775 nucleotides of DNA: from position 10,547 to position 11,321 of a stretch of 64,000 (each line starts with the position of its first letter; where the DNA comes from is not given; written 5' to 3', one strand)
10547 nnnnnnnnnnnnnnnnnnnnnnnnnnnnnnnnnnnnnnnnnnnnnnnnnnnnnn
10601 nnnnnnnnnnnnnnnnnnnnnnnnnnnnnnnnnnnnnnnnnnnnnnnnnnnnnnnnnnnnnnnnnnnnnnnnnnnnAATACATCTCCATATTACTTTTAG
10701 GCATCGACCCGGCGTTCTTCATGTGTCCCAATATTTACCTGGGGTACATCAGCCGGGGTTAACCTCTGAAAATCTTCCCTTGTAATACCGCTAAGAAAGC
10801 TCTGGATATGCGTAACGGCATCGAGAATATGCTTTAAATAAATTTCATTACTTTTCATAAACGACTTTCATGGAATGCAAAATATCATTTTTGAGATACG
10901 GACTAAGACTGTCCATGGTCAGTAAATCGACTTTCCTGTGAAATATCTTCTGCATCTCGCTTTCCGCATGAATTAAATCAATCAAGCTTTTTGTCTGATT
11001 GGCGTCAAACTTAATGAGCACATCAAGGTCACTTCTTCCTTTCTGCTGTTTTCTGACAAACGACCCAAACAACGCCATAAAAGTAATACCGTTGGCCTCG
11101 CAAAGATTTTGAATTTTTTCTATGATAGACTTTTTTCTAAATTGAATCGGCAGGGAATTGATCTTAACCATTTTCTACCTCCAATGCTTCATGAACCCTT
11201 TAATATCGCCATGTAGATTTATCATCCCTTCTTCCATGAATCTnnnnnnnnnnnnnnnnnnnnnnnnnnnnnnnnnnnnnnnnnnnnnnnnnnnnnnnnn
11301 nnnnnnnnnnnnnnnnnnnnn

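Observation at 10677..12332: Accessory toxin-antitoxin-like islet embedded inside the gltB-gltD operon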

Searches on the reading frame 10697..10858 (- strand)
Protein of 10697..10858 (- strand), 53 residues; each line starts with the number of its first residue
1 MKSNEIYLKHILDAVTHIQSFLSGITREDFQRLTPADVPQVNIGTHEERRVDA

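Call 3: search_protein_families(library=pfam, proteins=[window:10697-10858:-], max_evalue=0.1)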
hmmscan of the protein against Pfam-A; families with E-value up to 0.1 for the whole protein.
window:10697-10858:- (53 aa): 0 families

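Call 4: search_protein_families(library=ncbifam, proteins=[window:10697-10858:-], max_evalue=0.1)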
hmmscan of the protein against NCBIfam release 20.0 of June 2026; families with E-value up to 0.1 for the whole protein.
window:10697-10858:- (53 aa): 0 families

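Call 7: search_protein_families(library=pfam, proteins=[window:10697-10858:-], max_evalue=10)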
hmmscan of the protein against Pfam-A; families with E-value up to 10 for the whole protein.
window:10697-10858:- (53 aa): 0 families

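Call 8: search_protein_families(library=padloc, proteins=[window:10697-10858:-], max_evalue=1)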
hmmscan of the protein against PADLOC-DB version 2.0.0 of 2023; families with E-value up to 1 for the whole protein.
window:10697-10858:- (53 aa): 0 families

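Call 38: search_solved_structures(query=window:10697-10858:-, max_evalue=10, show_alignments=2)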
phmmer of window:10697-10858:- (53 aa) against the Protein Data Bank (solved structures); distinct sequences matched with E-value up to 10: 0.

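Call 51: search_protein_representatives(protein=window:10697-10858:-)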
Query: 53 residues. Proteins with E-value up to 0.001 (for the whole library): 3; up to 1e-10: 1; up to 1e-30: 0. The best 3 are listed.
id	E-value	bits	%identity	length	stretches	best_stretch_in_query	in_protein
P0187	1.2e-27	109.1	100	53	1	1-53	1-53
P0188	2.5e-04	36.8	-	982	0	-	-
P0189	3.7e-04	36.3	45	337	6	12-34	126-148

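Call 76: search_protein_families(library=phrogs, proteins=[window:10697-10858:-], max_evalue=0.01)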
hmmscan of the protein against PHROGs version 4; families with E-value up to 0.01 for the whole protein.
window:10697-10858:- (53 aa): 0 families

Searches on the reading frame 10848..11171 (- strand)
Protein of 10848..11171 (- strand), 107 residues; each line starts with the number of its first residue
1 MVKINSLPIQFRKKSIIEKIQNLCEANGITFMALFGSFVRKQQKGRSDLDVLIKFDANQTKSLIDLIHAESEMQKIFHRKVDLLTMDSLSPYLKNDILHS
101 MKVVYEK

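Call 3: search_protein_families(library=pfam, proteins=[window:10848-11171:-], max_evalue=0.1)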
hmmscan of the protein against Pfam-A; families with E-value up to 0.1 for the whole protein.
window:10848-11171:- (107 aa): 5 families
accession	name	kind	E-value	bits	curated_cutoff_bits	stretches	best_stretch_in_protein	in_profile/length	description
PF18765.7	Polbeta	-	5.7e-16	58.9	26.9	1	18-107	1-90/93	Polymerase beta, Nucleotidyltransferase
PF01909.29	NTP_transf_2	-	4.7e-13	49.8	21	1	20-103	5-92/93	Nucleotidyltransferase domain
PF22600.2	MTPAP-like_central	-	0.00013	22.6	27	1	16-77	25-84/139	Poly(A) RNA polymerase, mitochondrial-like, central palm domain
PF00521.26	DNA_topoisoIV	-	0.015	14.6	31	1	2-79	220-293/432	DNA gyrase/topoisomerase IV, subunit A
PF22014.2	DUF6932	-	0.095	13.6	27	0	20-84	42-109/142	Family of unknown function (DUF6932)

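Call 4: search_protein_families(library=ncbifam, proteins=[window:10848-11171:-], max_evalue=0.1)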
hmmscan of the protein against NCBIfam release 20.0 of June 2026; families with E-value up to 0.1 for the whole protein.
window:10848-11171:- (107 aa): 5 families
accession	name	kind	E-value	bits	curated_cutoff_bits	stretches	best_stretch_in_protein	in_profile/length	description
NF047752.1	MntA_antitoxin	equivalog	1.5e-14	53.8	60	1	27-107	5-83/106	type VII toxin-antitoxin system MntA family adenylyltransferase antitoxin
NF051895.1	anti_phage_HalB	equivalog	0.024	14.2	190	1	32-60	2-30/211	anti-phage Hailong system nucleotidyltransferase HalB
NF004044.1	PRK05561.1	subfamily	0.027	13.1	654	1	2-87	248-331/738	DNA topoisomerase (ATP-hydrolyzing)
NF000153.1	linco_LnuAN2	exception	0.04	13.7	340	1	35-69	32-66/170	lincosamide nucleotidyltransferase Lnu(AN2)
NF012212.1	ANT_9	subfamily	0.066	12.5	340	1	19-62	12-54/249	aminoglycoside nucleotidyltransferase ANT(9)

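Call 8: search_protein_families(library=padloc, proteins=[window:10848-11171:-], max_evalue=1)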
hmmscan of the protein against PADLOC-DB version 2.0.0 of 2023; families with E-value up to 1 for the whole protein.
window:10848-11171:- (107 aa): 9 families
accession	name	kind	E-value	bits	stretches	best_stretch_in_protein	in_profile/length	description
PDLC04904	PDC-S09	-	5.8e-21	72.7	1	17-101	13-95/104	-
PDLC04902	PDC-S09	-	1.6e-20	71.2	1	18-103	10-94/97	-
PDLC04906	PDC-S09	-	7e-20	69.2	1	16-102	11-96/98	-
PDLC04905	PDC-S09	-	1.1e-19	68.7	1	17-105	9-99/101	-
PDLC04369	PDC-M05A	-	2.9e-05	21.8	1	12-56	87-130/201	-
PDLC04368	PDC-M05A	-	0.0001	20.2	1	26-83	104-158/201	-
PDLC04903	PDC-S09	-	0.00024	19.4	1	28-58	25-55/108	-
PDLC04907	PDC-S09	-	0.00073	17.6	1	21-62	19-60/114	-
PDLC04372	PDC-M05A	-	0.017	13.4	1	28-82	75-126/167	-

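Call 39: search_solved_structures(query=window:10848-11171:-, max_evalue=0.01)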
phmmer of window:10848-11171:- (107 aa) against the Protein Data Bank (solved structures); distinct sequences matched with E-value up to 0.01: 1.
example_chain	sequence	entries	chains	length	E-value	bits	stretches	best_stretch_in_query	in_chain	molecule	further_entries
1wot_A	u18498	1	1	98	1.2e-06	31.9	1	18-99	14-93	PUTATIVE MINIMAL NUCLEOTIDYLTRANSFERASE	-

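Call 42: find_related_loci(query=window:10848-11171:-, collection=metagenome_contigs, flank=2500)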
Query window:10848-11171:- (107 aa) in metagenome_contigs; peptide patterns used: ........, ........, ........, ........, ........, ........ (x = any residue, [..] = any of these).
243 stretches matched a pattern, but none encodes a relative of the query by tblastn (E <= 1e-3).

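Call 76: search_protein_families(library=phrogs, proteins=[window:10848-11171:-], max_evalue=0.01)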
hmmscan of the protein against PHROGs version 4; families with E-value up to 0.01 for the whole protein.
window:10848-11171:- (107 aa): 0 families
